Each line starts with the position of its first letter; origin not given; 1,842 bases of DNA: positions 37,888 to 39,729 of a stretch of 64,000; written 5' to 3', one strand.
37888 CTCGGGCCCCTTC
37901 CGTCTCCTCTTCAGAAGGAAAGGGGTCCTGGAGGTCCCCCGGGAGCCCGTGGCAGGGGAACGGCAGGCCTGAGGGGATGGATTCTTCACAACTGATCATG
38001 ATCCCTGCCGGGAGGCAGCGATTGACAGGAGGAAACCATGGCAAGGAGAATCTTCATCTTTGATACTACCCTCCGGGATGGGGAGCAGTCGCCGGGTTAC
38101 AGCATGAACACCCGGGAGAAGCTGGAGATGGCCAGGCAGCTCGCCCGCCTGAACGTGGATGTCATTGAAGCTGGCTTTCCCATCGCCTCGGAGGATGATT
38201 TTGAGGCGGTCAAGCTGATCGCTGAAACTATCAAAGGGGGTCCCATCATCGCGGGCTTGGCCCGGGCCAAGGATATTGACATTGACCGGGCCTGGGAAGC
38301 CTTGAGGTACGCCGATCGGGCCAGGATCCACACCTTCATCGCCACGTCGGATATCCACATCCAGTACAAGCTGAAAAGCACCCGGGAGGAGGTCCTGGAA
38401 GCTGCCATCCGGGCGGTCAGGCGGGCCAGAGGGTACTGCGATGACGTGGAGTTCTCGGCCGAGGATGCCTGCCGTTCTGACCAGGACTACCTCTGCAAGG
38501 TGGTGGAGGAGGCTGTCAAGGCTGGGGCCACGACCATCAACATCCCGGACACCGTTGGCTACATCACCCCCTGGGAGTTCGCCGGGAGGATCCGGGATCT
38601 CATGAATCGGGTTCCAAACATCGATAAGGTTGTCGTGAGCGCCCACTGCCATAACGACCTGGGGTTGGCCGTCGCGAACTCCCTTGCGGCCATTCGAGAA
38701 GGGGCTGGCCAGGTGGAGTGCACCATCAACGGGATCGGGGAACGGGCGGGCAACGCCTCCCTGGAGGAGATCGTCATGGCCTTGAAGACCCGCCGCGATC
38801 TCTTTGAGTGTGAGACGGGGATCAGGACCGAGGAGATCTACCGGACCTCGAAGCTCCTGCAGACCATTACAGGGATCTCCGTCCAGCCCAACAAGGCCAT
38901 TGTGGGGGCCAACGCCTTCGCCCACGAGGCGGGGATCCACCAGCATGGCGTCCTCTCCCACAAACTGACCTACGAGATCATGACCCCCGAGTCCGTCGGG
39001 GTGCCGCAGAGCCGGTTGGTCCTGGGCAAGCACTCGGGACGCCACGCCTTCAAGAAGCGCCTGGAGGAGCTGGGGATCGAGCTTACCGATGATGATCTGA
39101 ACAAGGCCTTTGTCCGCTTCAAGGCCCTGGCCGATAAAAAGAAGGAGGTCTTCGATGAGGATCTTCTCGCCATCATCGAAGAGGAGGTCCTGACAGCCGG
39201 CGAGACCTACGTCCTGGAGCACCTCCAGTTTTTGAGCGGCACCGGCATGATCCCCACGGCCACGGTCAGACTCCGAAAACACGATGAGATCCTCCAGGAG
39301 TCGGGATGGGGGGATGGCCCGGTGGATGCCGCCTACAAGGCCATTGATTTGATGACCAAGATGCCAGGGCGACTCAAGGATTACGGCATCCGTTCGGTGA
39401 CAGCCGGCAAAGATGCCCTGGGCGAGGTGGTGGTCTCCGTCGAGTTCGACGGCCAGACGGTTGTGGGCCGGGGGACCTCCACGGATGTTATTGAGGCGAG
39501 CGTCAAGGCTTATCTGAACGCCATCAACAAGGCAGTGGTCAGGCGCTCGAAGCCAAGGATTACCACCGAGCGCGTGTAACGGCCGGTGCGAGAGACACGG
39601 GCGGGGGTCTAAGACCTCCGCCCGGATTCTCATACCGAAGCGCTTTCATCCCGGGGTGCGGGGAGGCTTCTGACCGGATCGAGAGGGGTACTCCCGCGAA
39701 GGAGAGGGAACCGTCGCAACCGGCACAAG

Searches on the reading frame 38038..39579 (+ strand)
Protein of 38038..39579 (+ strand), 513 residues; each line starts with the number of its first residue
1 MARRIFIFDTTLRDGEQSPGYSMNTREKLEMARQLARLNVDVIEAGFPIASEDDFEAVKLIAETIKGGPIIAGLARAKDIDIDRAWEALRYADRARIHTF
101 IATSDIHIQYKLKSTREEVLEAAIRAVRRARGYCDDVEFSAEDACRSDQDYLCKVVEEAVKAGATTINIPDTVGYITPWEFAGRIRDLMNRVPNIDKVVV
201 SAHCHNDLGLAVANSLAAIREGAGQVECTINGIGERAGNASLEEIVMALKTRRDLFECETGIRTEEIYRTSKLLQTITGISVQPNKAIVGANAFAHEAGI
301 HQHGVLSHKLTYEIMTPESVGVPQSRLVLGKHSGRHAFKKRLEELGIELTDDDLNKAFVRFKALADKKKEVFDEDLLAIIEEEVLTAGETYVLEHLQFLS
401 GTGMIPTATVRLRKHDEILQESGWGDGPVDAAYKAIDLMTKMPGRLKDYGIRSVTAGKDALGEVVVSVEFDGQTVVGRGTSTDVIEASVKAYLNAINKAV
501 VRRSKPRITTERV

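Call 78: search_protein_families(library=pfam, proteins=[window:38038-39579:+], max_evalue=0.00001)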
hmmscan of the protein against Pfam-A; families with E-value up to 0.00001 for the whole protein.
window:38038-39579:+ (513 aa): 3 families
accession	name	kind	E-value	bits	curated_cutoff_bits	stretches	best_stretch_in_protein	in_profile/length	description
PF00682.25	HMGL-like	-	1.1e-94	317.1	29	1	5-273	2-259/260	HMGL-like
PF08502.15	LeuA_dimer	-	1.9e-37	128.6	24.9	1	370-499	1-130/131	LeuA allosteric (dimerisation) domain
PF22617.1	HCS_D2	-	1.7e-32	112.1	27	1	288-369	1-82/82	Homocitrate synthase post-HMGL domain-like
